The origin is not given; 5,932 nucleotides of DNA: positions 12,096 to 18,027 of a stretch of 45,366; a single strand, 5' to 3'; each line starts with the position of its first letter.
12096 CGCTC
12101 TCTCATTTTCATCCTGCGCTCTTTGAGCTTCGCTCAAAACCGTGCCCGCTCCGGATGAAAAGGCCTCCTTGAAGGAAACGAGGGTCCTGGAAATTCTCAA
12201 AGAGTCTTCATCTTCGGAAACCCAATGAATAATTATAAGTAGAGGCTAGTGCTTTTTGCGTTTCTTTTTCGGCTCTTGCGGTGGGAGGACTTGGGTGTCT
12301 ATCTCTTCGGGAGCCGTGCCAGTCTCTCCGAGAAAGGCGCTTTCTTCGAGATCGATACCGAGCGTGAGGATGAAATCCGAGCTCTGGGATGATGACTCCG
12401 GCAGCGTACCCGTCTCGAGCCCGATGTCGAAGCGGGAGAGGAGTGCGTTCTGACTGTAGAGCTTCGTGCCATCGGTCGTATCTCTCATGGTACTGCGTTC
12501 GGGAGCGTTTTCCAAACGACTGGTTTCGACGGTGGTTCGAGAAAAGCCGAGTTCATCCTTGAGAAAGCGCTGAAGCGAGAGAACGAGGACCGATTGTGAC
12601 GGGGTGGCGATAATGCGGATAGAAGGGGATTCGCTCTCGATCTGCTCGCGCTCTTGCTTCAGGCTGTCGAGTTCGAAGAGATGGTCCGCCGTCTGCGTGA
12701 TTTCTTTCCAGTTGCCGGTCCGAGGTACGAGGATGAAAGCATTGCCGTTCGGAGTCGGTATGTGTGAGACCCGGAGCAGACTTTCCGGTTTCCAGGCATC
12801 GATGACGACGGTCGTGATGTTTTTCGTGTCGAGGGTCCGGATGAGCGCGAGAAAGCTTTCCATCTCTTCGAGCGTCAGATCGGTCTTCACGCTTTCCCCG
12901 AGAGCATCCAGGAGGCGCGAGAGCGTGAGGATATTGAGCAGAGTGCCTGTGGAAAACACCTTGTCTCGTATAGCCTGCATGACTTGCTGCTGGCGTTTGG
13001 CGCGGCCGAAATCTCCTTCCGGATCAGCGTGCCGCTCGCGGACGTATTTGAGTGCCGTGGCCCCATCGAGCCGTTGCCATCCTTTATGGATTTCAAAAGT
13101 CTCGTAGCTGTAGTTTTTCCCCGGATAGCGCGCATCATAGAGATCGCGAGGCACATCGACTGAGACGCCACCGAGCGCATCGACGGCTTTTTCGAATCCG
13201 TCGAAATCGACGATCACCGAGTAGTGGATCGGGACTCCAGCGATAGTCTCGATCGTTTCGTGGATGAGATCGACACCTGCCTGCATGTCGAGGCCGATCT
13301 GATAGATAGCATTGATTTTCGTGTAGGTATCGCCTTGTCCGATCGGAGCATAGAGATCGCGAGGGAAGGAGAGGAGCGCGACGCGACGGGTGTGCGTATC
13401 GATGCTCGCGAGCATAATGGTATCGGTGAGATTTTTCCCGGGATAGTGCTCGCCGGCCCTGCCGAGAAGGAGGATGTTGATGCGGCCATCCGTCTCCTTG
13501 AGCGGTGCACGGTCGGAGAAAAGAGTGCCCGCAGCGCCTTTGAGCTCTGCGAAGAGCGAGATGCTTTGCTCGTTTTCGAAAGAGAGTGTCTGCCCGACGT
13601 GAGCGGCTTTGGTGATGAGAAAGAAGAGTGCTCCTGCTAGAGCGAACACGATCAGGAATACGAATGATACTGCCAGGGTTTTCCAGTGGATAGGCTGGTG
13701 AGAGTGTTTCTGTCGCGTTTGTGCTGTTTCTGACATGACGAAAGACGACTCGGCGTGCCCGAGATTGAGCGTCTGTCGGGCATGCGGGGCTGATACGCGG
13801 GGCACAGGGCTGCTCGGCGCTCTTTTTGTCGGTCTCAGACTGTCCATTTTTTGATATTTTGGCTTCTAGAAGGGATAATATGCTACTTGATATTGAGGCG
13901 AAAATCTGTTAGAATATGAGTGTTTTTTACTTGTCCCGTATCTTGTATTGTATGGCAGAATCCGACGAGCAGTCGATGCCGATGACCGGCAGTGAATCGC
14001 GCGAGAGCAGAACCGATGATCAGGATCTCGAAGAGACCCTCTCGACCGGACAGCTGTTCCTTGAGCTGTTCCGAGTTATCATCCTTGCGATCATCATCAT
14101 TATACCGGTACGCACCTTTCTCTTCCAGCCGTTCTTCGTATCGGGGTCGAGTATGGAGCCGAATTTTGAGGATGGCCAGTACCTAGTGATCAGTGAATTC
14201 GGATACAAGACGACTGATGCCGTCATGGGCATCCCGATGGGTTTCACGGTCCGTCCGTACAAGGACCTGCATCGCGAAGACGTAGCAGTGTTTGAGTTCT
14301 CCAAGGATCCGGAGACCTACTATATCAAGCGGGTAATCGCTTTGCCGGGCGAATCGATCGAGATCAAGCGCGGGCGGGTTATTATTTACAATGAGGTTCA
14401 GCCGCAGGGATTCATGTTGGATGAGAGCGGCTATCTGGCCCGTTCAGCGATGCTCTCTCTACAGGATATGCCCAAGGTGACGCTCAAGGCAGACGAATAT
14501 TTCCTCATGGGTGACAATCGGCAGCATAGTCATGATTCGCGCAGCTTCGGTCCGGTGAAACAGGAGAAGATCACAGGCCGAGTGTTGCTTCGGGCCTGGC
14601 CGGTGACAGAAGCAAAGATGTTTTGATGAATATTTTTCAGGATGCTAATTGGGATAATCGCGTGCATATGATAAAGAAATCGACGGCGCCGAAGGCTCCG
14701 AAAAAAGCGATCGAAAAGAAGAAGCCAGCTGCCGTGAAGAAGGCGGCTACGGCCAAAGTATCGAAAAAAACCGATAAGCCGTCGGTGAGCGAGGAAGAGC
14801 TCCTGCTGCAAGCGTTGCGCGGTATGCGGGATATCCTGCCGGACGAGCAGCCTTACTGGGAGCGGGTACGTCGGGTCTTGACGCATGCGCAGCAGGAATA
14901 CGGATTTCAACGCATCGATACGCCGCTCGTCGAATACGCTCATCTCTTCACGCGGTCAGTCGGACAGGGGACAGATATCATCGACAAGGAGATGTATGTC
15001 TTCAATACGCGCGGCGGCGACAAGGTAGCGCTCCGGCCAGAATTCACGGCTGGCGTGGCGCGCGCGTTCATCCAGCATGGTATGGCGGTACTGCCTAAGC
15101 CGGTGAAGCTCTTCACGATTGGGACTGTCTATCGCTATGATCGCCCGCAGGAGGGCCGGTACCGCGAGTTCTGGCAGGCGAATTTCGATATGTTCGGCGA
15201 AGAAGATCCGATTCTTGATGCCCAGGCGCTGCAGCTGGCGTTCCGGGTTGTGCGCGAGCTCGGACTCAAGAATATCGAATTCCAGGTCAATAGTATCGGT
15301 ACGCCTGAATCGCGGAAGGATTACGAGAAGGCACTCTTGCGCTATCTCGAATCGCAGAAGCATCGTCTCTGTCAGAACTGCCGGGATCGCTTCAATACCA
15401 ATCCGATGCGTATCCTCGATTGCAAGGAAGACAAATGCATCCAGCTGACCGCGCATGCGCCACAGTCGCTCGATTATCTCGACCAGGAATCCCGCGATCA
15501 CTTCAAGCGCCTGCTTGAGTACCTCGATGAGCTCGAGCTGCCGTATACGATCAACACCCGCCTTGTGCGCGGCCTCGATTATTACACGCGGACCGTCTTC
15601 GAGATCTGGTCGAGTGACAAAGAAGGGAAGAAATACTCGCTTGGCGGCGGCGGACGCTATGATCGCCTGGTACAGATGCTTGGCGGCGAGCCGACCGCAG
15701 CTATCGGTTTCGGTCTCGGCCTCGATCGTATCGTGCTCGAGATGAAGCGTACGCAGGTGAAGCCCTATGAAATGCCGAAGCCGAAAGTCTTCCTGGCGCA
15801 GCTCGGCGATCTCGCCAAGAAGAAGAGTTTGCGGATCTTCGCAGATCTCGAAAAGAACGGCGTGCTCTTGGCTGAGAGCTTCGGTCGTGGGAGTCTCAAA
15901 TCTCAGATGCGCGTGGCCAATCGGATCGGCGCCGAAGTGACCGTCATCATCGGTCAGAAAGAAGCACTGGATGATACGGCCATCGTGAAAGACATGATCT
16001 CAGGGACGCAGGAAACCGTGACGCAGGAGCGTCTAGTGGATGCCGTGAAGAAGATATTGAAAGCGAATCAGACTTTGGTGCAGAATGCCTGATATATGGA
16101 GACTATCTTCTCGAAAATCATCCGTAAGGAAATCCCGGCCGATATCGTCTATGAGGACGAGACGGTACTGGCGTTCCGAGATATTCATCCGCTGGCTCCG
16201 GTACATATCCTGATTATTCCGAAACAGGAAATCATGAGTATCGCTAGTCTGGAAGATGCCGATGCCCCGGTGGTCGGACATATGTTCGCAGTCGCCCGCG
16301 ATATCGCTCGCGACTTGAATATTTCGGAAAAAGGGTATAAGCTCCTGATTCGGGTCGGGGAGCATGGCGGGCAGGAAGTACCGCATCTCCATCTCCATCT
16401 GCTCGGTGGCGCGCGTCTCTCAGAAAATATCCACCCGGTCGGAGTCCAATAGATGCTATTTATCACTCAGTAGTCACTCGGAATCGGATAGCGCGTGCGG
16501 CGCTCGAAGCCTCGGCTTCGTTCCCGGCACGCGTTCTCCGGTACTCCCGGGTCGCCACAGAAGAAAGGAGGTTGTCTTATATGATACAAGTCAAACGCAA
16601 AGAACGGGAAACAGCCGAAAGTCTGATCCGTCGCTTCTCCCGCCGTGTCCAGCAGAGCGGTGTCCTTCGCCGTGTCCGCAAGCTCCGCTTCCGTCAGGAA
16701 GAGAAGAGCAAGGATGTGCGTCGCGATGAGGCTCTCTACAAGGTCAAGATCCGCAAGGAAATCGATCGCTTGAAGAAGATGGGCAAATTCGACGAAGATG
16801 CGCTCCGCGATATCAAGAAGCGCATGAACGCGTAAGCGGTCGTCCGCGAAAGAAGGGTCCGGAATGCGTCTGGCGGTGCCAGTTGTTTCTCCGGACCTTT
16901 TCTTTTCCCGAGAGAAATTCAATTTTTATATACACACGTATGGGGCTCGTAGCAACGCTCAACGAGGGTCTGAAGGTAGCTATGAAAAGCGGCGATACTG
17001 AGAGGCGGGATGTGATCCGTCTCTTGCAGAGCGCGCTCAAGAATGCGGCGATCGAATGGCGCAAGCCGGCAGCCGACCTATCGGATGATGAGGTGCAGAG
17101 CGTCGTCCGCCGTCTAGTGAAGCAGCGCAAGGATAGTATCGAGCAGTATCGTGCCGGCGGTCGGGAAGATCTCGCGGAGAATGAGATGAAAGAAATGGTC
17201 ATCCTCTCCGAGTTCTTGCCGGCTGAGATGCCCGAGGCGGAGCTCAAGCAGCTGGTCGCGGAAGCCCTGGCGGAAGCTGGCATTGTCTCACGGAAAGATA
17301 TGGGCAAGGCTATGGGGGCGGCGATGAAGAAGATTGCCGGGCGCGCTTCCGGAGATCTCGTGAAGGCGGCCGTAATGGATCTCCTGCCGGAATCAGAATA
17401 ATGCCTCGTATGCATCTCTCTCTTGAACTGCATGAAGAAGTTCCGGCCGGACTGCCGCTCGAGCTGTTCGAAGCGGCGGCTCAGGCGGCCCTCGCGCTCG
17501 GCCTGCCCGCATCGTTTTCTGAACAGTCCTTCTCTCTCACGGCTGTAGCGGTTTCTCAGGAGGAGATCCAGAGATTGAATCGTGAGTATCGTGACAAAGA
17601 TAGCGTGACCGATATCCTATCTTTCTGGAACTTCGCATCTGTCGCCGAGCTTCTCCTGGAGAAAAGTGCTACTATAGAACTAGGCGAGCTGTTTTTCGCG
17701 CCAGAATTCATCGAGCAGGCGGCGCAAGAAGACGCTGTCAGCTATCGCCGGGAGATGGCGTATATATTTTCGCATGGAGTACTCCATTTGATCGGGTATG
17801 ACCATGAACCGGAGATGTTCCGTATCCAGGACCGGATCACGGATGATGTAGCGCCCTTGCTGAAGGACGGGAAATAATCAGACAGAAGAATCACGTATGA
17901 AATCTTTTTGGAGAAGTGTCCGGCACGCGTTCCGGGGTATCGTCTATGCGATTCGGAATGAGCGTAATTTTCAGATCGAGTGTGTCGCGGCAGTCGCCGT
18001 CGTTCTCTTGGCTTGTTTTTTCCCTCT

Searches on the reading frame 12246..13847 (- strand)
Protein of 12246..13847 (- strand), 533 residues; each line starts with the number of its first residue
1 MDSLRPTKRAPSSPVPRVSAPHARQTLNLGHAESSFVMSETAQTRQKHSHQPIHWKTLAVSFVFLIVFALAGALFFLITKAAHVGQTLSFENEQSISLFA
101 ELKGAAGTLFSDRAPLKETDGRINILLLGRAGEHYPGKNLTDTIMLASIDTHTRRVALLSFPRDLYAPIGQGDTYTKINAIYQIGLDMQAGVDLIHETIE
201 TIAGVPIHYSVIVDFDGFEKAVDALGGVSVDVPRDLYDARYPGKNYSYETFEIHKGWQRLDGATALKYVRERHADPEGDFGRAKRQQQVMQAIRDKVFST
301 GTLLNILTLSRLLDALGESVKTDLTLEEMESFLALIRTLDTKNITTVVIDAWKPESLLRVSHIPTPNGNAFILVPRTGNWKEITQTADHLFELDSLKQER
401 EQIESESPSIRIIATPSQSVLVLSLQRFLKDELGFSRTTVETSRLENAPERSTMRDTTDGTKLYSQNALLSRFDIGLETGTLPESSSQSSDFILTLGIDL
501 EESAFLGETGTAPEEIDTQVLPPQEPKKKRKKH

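Call 40: search_protein_families(library=pfam, proteins=[window:12246-13847:-], max_evalue=0.0001)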
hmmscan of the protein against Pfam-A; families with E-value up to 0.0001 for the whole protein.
window:12246-13847:- (533 aa): 1 family
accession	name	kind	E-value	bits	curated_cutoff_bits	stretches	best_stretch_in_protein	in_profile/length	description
PF03816.19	LytR_cpsA_psr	-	5.4e-41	140.7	24.6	1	141-297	2-148/150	LytR_cpsA_psr family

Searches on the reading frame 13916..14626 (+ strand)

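Call 10: search_protein_families(library=pfam, proteins=[window:13916-14626:+], max_evalue=0.001)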
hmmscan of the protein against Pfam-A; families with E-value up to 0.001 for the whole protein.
window:13916-14626:+ (236 aa): 1 family
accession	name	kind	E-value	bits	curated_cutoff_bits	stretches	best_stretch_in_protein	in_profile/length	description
PF10502.14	Peptidase_S26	-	1.5e-41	142.6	22.9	1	50-228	3-168/168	Signal peptidase, peptidase S26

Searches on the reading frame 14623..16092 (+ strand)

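Call 10: search_protein_families(library=pfam, proteins=[window:14623-16092:+], max_evalue=0.001)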
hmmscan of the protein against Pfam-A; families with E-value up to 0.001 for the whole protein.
window:14623-16092:+ (489 aa): 4 families
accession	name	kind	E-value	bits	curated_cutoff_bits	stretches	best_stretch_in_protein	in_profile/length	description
PF13393.11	tRNA-synt_His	-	6.1e-41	141.1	25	1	67-370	1-308/308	Histidyl-tRNA synthetase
PF00587.30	tRNA-synt_2b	-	5.6e-10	40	29.3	1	125-331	1-123/179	tRNA synthetase class II core domain (G, H, P, S and T)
PF03129.25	HGTP_anticodon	-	1.5e-07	31.9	21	1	393-477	6-93/94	Anticodon binding domain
PF01409.25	tRNA-synt_2d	-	7e-06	26.1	19.8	1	80-193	20-135/246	tRNA synthetases class II core domain (F)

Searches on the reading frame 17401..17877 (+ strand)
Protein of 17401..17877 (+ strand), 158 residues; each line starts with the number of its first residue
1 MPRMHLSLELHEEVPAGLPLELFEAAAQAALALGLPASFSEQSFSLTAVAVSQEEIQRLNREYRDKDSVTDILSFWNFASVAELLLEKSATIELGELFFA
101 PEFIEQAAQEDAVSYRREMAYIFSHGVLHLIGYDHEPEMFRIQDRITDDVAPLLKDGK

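Call 10: search_protein_families(library=pfam, proteins=[window:17401-17877:+], max_evalue=0.001)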
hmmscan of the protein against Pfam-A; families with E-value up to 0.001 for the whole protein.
window:17401-17877:+ (158 aa): 1 family
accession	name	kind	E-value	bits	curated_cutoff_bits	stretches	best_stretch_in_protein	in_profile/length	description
PF02130.23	YbeY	-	9.2e-26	90.7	25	1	30-143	18-122/129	Endoribonuclease YbeY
